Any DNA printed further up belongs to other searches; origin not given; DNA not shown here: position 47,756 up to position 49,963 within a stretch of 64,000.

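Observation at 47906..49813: Fusion of two TlpA/redoxin-like thioredoxin domains to an octaheme c-type cytochrome in one secreted protein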

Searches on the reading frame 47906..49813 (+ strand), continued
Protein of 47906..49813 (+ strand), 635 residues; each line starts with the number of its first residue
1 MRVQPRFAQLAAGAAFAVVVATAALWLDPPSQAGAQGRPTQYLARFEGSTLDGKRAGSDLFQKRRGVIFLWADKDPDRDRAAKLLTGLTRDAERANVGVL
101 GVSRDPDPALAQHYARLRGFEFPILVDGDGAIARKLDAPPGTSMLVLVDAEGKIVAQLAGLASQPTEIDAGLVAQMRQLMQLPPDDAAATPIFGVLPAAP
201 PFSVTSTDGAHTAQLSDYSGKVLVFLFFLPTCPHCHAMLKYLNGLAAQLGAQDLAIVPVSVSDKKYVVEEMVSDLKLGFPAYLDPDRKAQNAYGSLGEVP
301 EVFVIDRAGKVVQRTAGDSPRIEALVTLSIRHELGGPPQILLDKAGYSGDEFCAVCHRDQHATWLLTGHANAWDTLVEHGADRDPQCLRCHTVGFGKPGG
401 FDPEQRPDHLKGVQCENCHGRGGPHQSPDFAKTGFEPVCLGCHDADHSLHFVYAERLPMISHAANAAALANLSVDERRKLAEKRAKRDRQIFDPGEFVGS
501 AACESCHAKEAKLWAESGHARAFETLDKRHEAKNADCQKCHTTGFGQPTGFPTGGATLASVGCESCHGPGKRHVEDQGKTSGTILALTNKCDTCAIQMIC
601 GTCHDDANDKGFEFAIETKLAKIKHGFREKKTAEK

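Call 7: find_homologous_proteins(query=window:47906-49813:+, max_evalue=0.00001)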
Query window:47906-49813:+ (635 aa): 430 proteins with E <= 0.00001 among 8000 candidates; the best 120 are listed.
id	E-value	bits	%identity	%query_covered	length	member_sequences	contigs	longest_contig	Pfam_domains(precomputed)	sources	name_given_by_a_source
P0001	0.0e+0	1136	75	100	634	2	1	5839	PF13435.12,PF08534.17,PF13905.13,PF13098.14,PF00578.28,PF14522.12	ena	-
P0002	0.0e+0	1114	73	100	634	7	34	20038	PF14537.12,PF13435.12,PF08534.17,PF13905.13,PF00578.28,PF14522.12,PF22113.2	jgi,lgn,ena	jgi:peroxiredoxin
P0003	0.0e+0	1051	72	94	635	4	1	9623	PF14537.12,PF13435.12,PF08534.17,PF13905.13,PF13098.14,PF00578.28,PF14522.12,PF22113.2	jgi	-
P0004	0.0e+0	1035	70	96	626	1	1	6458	PF14537.12,PF13435.12,PF08534.17,PF13905.13,PF13098.14,PF00578.28,PF14522.12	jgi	jgi:peroxiredoxin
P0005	0.0e+0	1019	70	97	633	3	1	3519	PF14537.12,PF13435.12,PF08534.17,PF13905.13,PF00578.28,PF14522.12,PF22113.2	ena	-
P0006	0.0e+0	1018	71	95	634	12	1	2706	PF14537.12,PF13435.12,PF08534.17,PF13905.13,PF13098.14,PF00578.28,PF13911.13,PF14522.12,PF22113.2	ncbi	-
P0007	0.0e+0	1016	69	95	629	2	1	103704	PF14537.12,PF13435.12,PF08534.17,PF13905.13,PF00578.28,PF14522.12,PF22113.2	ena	-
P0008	0.0e+0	1012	69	95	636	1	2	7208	PF14537.12,PF13435.12,PF08534.17,PF13905.13,PF13098.14,PF00578.28,PF14522.12,PF22113.2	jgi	jgi:predicted CXXCH cytochrome family protein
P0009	3.3e-298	1009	70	95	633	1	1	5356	PF14537.12,PF13435.12,PF08534.17,PF13905.13,PF13098.14,PF00578.28,PF14522.12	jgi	jgi:peroxiredoxin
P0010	2.7e-297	1006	70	94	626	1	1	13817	PF14537.12,PF13435.12,PF08534.17,PF13905.13,PF00578.28,PF14522.12,PF22113.2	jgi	jgi:peroxiredoxin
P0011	3.0e-297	1006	72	94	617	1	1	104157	PF14537.12,PF13435.12,PF08534.17,PF13905.13,PF00578.28,PF14522.12,PF22113.2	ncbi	ncbi:MAG: redoxin domain-containing protein [Myxococcota bacterium]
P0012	6.2e-296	1001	68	96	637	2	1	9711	PF14537.12,PF13435.12,PF08534.17,PF13905.13,PF00578.28,PF14522.12,PF22113.2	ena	-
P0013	2.1e-294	996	69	95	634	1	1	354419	PF14537.12,PF13435.12,PF08534.17,PF13905.13,PF13098.14,PF00578.28,PF14522.12,PF22113.2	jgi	jgi:peroxiredoxin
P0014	5.9e-294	995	68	97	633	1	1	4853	PF14537.12,PF13435.12,PF08534.17,PF13905.13,PF00578.28,PF14522.12,PF22113.2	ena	-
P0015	2.9e-293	993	68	97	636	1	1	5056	PF14537.12,PF13435.12,PF08534.17,PF13905.13,PF00578.28,PF14522.12,PF22113.2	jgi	jgi:predicted CXXCH cytochrome family protein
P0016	2.5e-292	989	68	97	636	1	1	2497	PF14537.12,PF13435.12,PF08534.17,PF13905.13,PF00578.28,PF14522.12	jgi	jgi:peroxiredoxin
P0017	6.4e-291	985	67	96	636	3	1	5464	PF14537.12,PF13435.12,PF08534.17,PF13905.13,PF00578.28,PF14522.12,PF22113.2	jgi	jgi:peroxiredoxin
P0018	4.9e-290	982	68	96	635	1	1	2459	PF14537.12,PF13435.12,PF08534.17,PF13905.13,PF13098.14,PF03264.20,PF00578.28,PF14522.12,PF22113.2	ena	-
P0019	3.1e-274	930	100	65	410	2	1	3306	PF13435.12,PF08534.17,PF13905.13,PF13098.14,PF00578.28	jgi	-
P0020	2.7e-268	910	63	95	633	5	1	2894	PF14537.12,PF13435.12,PF08534.17,PF13905.13,PF13098.14,PF00578.28,PF14522.12,PF22113.2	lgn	-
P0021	3.2e-267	907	62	96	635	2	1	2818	PF14537.12,PF13435.12,PF08534.17,PF13905.13,PF13098.14,PF00578.28,PF14522.12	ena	-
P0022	1.0e-264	898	62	99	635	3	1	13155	PF14537.12,PF13435.12,PF08534.17,PF13905.13,PF13098.14,PF03264.20,PF00578.28,PF14522.12,PF22113.2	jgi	jgi:peroxiredoxin/nitrate/TMAO reductase-like tetraheme cytochrome c subunit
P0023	2.1e-264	897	62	94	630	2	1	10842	PF14537.12,PF13435.12,PF08534.17,PF13905.13,PF13098.14,PF00578.28,PF14522.12,PF22113.2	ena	-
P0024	5.9e-264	896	64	94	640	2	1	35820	PF14537.12,PF13435.12,PF08534.17,PF13905.13,PF00578.28,PF14522.12,PF22113.2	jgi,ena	-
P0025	5.4e-262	889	63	94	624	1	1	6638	PF14537.12,PF13435.12,PF08534.17,PF13905.13,PF00578.28,PF14522.12,PF22113.2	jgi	jgi:peroxiredoxin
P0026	2.9e-260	884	61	98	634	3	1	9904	PF14537.12,PF13435.12,PF08534.17,PF13905.13,PF00578.28,PF14522.12,PF22113.2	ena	-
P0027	6.0e-259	879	63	93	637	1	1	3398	PF14537.12,PF13435.12,PF08534.17,PF13905.13,PF00578.28,PF14522.12,PF22113.2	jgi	jgi:peroxiredoxin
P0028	1.3e-256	871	62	95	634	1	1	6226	PF14537.12,PF13435.12,PF08534.17,PF13905.13,PF00578.28,PF14522.12,PF22113.2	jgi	jgi:peroxiredoxin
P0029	1.9e-256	871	60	99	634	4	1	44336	PF14537.12,PF13435.12,PF08534.17,PF13905.13,PF00578.28,PF14522.12,PF22113.2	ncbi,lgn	ncbi:MAG: redoxin domain-containing protein [Myxococcota bacterium]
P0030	2.4e-255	867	62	93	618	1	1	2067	PF14537.12,PF13435.12,PF08534.17,PF13905.13,PF00578.28,PF14522.12,PF22113.2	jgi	jgi:peroxiredoxin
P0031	1.2e-254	865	61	97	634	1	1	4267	PF14537.12,PF13435.12,PF08534.17,PF13905.13,PF00578.28,PF14522.12,PF22113.2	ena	-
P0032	4.4e-254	863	60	97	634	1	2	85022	PF14537.12,PF13435.12,PF08534.17,PF13905.13,PF00578.28,PF14522.12,PF22113.2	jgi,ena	-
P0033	1.2e-252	858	59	99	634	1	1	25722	PF14537.12,PF13435.12,PF08534.17,PF13905.13,PF00578.28,PF14522.12,PF22113.2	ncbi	-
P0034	6.0e-252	856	60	98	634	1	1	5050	PF14537.12,PF13435.12,PF08534.17,PF13905.13,PF00578.28,PF14522.12,PF22113.2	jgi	jgi:peroxiredoxin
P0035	6.3e-252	856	60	98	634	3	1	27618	PF14537.12,PF13435.12,PF08534.17,PF13905.13,PF00578.28,PF14522.12,PF22113.2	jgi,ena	-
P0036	8.1e-251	852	60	98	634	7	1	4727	PF14537.12,PF13435.12,PF08534.17,PF13905.13,PF00578.28,PF14522.12,PF22113.2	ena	-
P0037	9.3e-250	849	58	99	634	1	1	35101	PF14537.12,PF13435.12,PF08534.17,PF13905.13,PF00578.28,PF14522.12,PF22113.2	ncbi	-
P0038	4.1e-249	847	58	99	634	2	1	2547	PF14537.12,PF13435.12,PF08534.17,PF13905.13,PF00578.28,PF14522.12,PF22113.2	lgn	-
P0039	5.6e-247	840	61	94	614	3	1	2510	PF14537.12,PF13435.12,PF08534.17,PF13905.13,PF00578.28,PF14522.12,PF22113.2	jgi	jgi:peroxiredoxin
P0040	2.9e-246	837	61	93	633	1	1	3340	PF14537.12,PF13435.12,PF08534.17,PF13905.13,PF00578.28,PF14522.12,PF22113.2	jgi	jgi:predicted CXXCH cytochrome family protein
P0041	1.0e-245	835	59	96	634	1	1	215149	PF14537.12,PF13435.12,PF08534.17,PF13905.13,PF00578.28,PF14522.12,PF22113.2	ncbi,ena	-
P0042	1.4e-241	822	57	99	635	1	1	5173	PF14537.12,PF13435.12,PF08534.17,PF13905.13,PF00578.28,PF14522.12,PF22113.2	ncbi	-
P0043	3.4e-240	817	58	100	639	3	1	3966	PF14537.12,PF13435.12,PF08534.17,PF13905.13,PF00578.28,PF14522.12,PF22113.2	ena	-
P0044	4.6e-240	817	59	95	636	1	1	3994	PF14537.12,PF13435.12,PF08534.17,PF13905.13,PF00578.28,PF14522.12,PF22113.2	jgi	jgi:peroxiredoxin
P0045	7.2e-237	806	59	93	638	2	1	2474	PF14537.12,PF13435.12,PF08534.17,PF13905.13,PF00578.28,PF14522.12,PF22113.2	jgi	jgi:peroxiredoxin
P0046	5.3e-218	744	54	94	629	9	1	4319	PF14537.12,PF13435.12,PF08534.17,PF13905.13,PF00578.28,PF14522.12,PF22113.2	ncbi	-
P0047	4.9e-217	741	58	88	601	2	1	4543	PF14537.12,PF13435.12,PF08534.17,PF13905.13,PF00578.28,PF14522.12,PF22113.2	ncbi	-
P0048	1.1e-213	730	52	94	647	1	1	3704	PF14537.12,PF13435.12,PF08534.17,PF13905.13,PF13098.14,PF00578.28,PF14522.12,PF22113.2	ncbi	-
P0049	1.3e-209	716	50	99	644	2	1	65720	PF14537.12,PF13435.12,PF08534.17,PF13905.13,PF13098.14,PF00578.28,PF14522.12,PF22113.2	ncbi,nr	ncbi:MAG: redoxin domain-containing protein [bacterium]|nr:redoxin domain-containing protein [bacter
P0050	4.7e-209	714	54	93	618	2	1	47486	PF13435.12,PF08534.17,PF03264.20,PF00578.28,PF14522.12,PF22113.2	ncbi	ncbi:MAG: redoxin domain-containing protein, partial [Myxococcota bacterium]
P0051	1.1e-208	713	51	94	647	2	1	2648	PF14537.12,PF13435.12,PF08534.17,PF13905.13,PF13098.14,PF00578.28,PF14522.12,PF22113.2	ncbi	-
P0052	7.6e-208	710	51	94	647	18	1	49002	PF14537.12,PF13435.12,PF08534.17,PF13905.13,PF13098.14,PF00578.28,PF14522.12,PF22113.2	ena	-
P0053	7.6e-208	710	50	99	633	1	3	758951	PF14537.12,PF13435.12,PF08534.17,PF00578.28,PF14522.12,PF22113.2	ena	-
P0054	2.1e-207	709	51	93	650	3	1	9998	PF14537.12,PF13435.12,PF08534.17,PF13905.13,PF13098.14,PF00578.28,PF14522.12,PF22113.2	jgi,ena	-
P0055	7.9e-207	707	53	94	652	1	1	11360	PF14537.12,PF13435.12,PF08534.17,PF13905.13,PF00578.28,PF14522.12,PF22113.2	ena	-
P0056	1.1e-205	703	52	94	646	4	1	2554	PF14537.12,PF13435.12,PF08534.17,PF13905.13,PF00578.28,PF14522.12,PF22113.2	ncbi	ncbi:MAG: multiheme c-type cytochrome [Myxococcota bacterium]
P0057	2.7e-203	695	49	97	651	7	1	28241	PF14537.12,PF13435.12,PF08534.17,PF00578.28,PF14522.12,PF22113.2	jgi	jgi:predicted CXXCH cytochrome family protein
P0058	1.4e-202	693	49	99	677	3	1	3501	PF14537.12,PF13435.12,PF08534.17,PF00578.28,PF14522.12,PF22113.2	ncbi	-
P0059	1.8e-202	693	51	95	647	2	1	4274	PF14537.12,PF13435.12,PF08534.17,PF03264.20,PF00578.28,PF14522.12,PF22113.2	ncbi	-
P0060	3.8e-202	692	49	98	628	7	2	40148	PF14537.12,PF13435.12,PF08534.17,PF13905.13,PF13098.14,PF00578.28,PF13911.13,PF14522.12,PF22113.2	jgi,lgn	jgi:peroxiredoxin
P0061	1.2e-200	687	49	94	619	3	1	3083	PF14537.12,PF13435.12,PF08534.17,PF13905.13,PF00578.28,PF13911.13,PF14522.12,PF22113.2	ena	-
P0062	1.4e-200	686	50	95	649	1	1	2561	PF14537.12,PF13435.12,PF08534.17,PF13905.13,PF00578.28,PF14522.12,PF22113.2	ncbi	-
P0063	1.7e-200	686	49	94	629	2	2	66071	PF14537.12,PF13435.12,PF08534.17,PF13905.13,PF00578.28,PF14522.12,PF22113.2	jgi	-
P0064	2.3e-200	686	48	100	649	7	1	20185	PF14537.12,PF13435.12,PF08534.17,PF13905.13,PF00578.28,PF14522.12,PF22113.2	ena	-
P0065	1.3e-199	683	49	99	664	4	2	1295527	PF14537.12,PF13435.12,PF08534.17,PF03264.20,PF00578.28,PF14522.12,PF22113.2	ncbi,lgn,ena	-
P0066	7.5e-199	681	51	94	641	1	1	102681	PF14537.12,PF13435.12,PF08534.17,PF13905.13,PF00578.28,PF14522.12,PF22113.2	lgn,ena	-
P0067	9.1e-199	680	53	93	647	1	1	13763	PF14537.12,PF13435.12,PF08534.17,PF00578.28,PF14522.12,PF22113.2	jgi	jgi:peroxiredoxin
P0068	2.4e-198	679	51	95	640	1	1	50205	PF13435.12,PF08534.17,PF00578.28,PF14522.12,PF22113.2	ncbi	-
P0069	5.9e-198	678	49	95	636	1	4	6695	PF14537.12,PF13435.12,PF08534.17,PF13905.13,PF13098.14,PF03264.20,PF00578.28,PF14522.12,PF22113.2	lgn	-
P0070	8.3e-198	677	52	94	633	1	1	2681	PF14537.12,PF13435.12,PF08534.17,PF13905.13,PF13098.14,PF00578.28,PF14522.12,PF22113.2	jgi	jgi:peroxiredoxin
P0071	1.2e-197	677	52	92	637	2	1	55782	PF13435.12,PF08534.17,PF13098.14,PF00578.28,PF14522.12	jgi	jgi:peroxiredoxin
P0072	2.2e-197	676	50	93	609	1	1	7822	PF14537.12,PF13435.12,PF08534.17,PF13905.13,PF13098.14,PF00578.28,PF14522.12,PF22113.2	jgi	jgi:peroxiredoxin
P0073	2.0e-196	673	50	92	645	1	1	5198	PF13435.12,PF08534.17,PF13098.14,PF00578.28,PF14522.12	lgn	-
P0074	4.0e-196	672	51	93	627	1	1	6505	PF14537.12,PF13435.12,PF08534.17,PF13905.13,PF00578.28,PF13911.13,PF14522.12,PF22113.2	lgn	-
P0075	5.1e-196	671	50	94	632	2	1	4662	PF14537.12,PF13435.12,PF08534.17,PF13905.13,PF00578.28,PF14522.12,PF22113.2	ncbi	-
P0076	1.5e-195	670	51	94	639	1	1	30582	PF14537.12,PF13435.12,PF08534.17,PF00578.28,PF14522.12,PF22113.2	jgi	jgi:peroxiredoxin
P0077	6.0e-195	668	50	98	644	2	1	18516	PF14537.12,PF13435.12,PF08534.17,PF13905.13,PF00578.28,PF14522.12,PF22113.2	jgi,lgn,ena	jgi:peroxiredoxin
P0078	1.2e-193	663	50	93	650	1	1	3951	PF14537.12,PF13435.12,PF08534.17,PF13905.13,PF13098.14,PF00578.28,PF14522.12,PF22113.2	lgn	-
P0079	3.0e-193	662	49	93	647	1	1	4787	PF14537.12,PF13435.12,PF08534.17,PF13098.14,PF03264.20,PF00578.28,PF14522.12,PF22113.2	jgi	jgi:peroxiredoxin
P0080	4.7e-193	661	47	97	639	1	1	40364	PF14537.12,PF13435.12,PF08534.17,PF13905.13,PF13098.14,PF03264.20,PF00578.28,PF14522.12,PF22113.2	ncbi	-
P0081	4.8e-193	661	50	94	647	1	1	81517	PF14537.12,PF13435.12,PF08534.17,PF13905.13,PF13098.14,PF03264.20,PF00578.28,PF14522.12,PF22113.2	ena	-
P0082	5.2e-193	661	48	96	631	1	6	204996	PF13435.12,PF08534.17,PF13905.13,PF13098.14,PF00578.28,PF14522.12,PF22113.2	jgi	jgi:peroxiredoxin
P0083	6.8e-193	661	47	99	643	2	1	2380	PF14537.12,PF13435.12,PF13728.13,PF08534.17,PF13905.13,PF03264.20,PF00578.28,PF14522.12,PF22113.2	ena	-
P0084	2.3e-192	659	49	96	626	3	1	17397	PF14537.12,PF13435.12,PF08534.17,PF13905.13,PF03264.20,PF00578.28,PF14522.12,PF22113.2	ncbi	ncbi:MAG: multiheme c-type cytochrome [Myxococcota bacterium]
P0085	2.5e-192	659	50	94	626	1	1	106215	PF14537.12,PF13435.12,PF08534.17,PF00578.28,PF14522.12,PF22113.2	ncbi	-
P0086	2.8e-192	659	48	98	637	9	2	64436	PF13435.12,PF08534.17,PF13905.13,PF00578.28,PF14522.12,PF22113.2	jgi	jgi:peroxiredoxin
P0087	3.5e-192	659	48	95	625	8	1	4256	PF14537.12,PF13435.12,PF08534.17,PF13905.13,PF13098.14,PF00578.28,PF14522.12,PF22113.2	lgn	-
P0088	1.1e-191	657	48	98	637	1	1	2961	PF14537.12,PF13435.12,PF08534.17,PF13905.13,PF13098.14,PF00578.28,PF14522.12,PF22113.2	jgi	jgi:peroxiredoxin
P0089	1.2e-191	657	49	94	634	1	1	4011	PF13435.12,PF08534.17,PF13905.13,PF13098.14,PF03264.20,PF00578.28,PF14522.12,PF22113.2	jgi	jgi:peroxiredoxin/nitrate/TMAO reductase-like tetraheme cytochrome c subunit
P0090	1.9e-191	656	50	93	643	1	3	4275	PF14537.12,PF13435.12,PF08534.17,PF00578.28,PF14522.12,PF22113.2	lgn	-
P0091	6.4e-191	654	48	94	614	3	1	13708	PF14537.12,PF13435.12,PF08534.17,PF13905.13,PF03264.20,PF00578.28,PF14522.12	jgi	jgi:peroxiredoxin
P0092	1.1e-190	654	49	94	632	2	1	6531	PF14537.12,PF13435.12,PF08534.17,PF13905.13,PF00578.28,PF13911.13,PF14522.12,PF22113.2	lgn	-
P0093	1.4e-189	650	48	94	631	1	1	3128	PF13435.12,PF08534.17,PF13905.13,PF03264.20,PF00578.28,PF14522.12,PF22113.2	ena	-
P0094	2.1e-189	649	50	92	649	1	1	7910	PF14537.12,PF13435.12,PF08534.17,PF00578.28,PF14522.12,PF22113.2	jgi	jgi:peroxiredoxin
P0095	2.3e-189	649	50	94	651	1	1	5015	PF13435.12,PF08534.17,PF13905.13,PF00578.28,PF14522.12,PF22113.2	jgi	jgi:predicted CXXCH cytochrome family protein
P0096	4.0e-189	649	48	95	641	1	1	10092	PF13435.12,PF08534.17,PF13098.14,PF00578.28,PF14522.12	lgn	-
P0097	4.0e-189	648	51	92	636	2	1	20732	PF14537.12,PF13435.12,PF08534.17,PF13905.13,PF13098.14,PF00578.28,PF14522.12,PF22113.2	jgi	jgi:peroxiredoxin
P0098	1.6e-188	646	50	92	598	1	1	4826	PF14537.12,PF13435.12,PF08534.17,PF13905.13,PF13098.14,PF03264.20,PF00578.28,PF14522.12,PF22113.2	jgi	jgi:peroxiredoxin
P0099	3.0e-188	646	49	93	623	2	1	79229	PF14537.12,PF13435.12,PF08534.17,PF00578.28,PF14522.12,PF22113.2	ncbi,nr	ncbi:MAG: redoxin domain-containing protein [Proteobacteria bacterium]|nr:redoxin domain-containing 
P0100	3.3e-188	645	48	97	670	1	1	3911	PF14537.12,PF13435.12,PF08534.17,PF13905.13,PF00578.28,PF14522.12,PF22113.2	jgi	jgi:peroxiredoxin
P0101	4.8e-188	645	50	92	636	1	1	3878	PF14537.12,PF13435.12,PF08534.17,PF13098.14,PF00578.28,PF14522.12,PF22113.2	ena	-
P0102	4.8e-188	645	48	99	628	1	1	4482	PF14537.12,PF13435.12,PF08534.17,PF13905.13,PF00578.28,PF14522.12,PF22113.2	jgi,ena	-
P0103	5.2e-188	645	47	98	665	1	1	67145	PF14537.12,PF13435.12,PF13728.13,PF08534.17,PF13905.13,PF00578.28,PF14522.12,PF22113.2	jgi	-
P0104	1.4e-187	643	47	97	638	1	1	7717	PF14537.12,PF13435.12,PF08534.17,PF13905.13,PF03264.20,PF00578.28,PF14522.12,PF22113.2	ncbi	-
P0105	2.4e-187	643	51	92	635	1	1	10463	PF14537.12,PF13435.12,PF08534.17,PF13905.13,PF13098.14,PF00578.28,PF14522.12,PF22113.2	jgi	-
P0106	1.8e-186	640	50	93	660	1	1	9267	PF14537.12,PF13435.12,PF08534.17,PF13905.13,PF03264.20,PF00578.28,PF14522.12,PF22113.2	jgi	jgi:peroxiredoxin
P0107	3.0e-186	639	49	94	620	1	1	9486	PF14537.12,PF13435.12,PF08534.17,PF13098.14,PF00578.28,PF14522.12,PF22113.2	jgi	jgi:peroxiredoxin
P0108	5.0e-186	638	49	93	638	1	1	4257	PF14537.12,PF13435.12,PF08534.17,PF00578.28,PF14522.12,PF22113.2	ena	-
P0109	7.6e-186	638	47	94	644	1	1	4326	PF14537.12,PF13435.12,PF08534.17,PF00578.28,PF14522.12,PF22113.2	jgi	jgi:peroxiredoxin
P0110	2.4e-185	636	49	93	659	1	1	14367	PF14537.12,PF13435.12,PF08534.17,PF13905.13,PF00578.28,PF14522.12,PF22113.2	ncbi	-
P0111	2.6e-185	636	50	89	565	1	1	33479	PF14537.12,PF13435.12,PF08534.17,PF13905.13,PF00578.28,PF14522.12,PF22113.2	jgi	jgi:peroxiredoxin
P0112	4.2e-184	632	48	95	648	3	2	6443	PF14537.12,PF13435.12,PF08534.17,PF03264.20,PF00578.28,PF14522.12,PF22113.2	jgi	jgi:peroxiredoxin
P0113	8.3e-184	631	50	87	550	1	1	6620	PF14537.12,PF13435.12,PF08534.17,PF13905.13,PF13098.14,PF00578.28,PF14522.12,PF22113.2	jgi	jgi:peroxiredoxin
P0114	1.5e-183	630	49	93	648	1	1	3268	PF14537.12,PF13435.12,PF13728.13,PF08534.17,PF13905.13,PF13098.14,PF00578.28,PF14522.12,PF22113.2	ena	-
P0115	1.0e-182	627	47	93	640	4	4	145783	PF14537.12,PF13435.12,PF08534.17,PF03264.20,PF00578.28,PF14522.12,PF22113.2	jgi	jgi:peroxiredoxin/nitrate/TMAO reductase-like tetraheme cytochrome c subunit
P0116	1.6e-182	627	49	94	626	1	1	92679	PF14537.12,PF13435.12,PF08534.17,PF13905.13,PF00578.28,PF13911.13,PF14522.12,PF22113.2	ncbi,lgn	-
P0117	2.6e-182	626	49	94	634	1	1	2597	PF14537.12,PF13435.12,PF08534.17,PF13905.13,PF03264.20,PF00578.28,PF14522.12,PF22113.2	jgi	jgi:peroxiredoxin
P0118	1.3e-181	624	46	95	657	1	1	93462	PF14537.12,PF13435.12,PF13728.13,PF08534.17,PF13905.13,PF00578.28,PF14522.12,PF22113.2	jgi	-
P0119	1.6e-181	623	48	93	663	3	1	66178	PF14537.12,PF13435.12,PF08534.17,PF13905.13,PF03264.20,PF00578.28,PF14522.12,PF22113.2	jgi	jgi:peroxiredoxin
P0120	6.7e-180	618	47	95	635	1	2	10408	PF14537.12,PF13435.12,PF08534.17,PF13905.13,PF03264.20,PF00578.28,PF14522.12,PF22113.2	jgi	jgi:peroxiredoxin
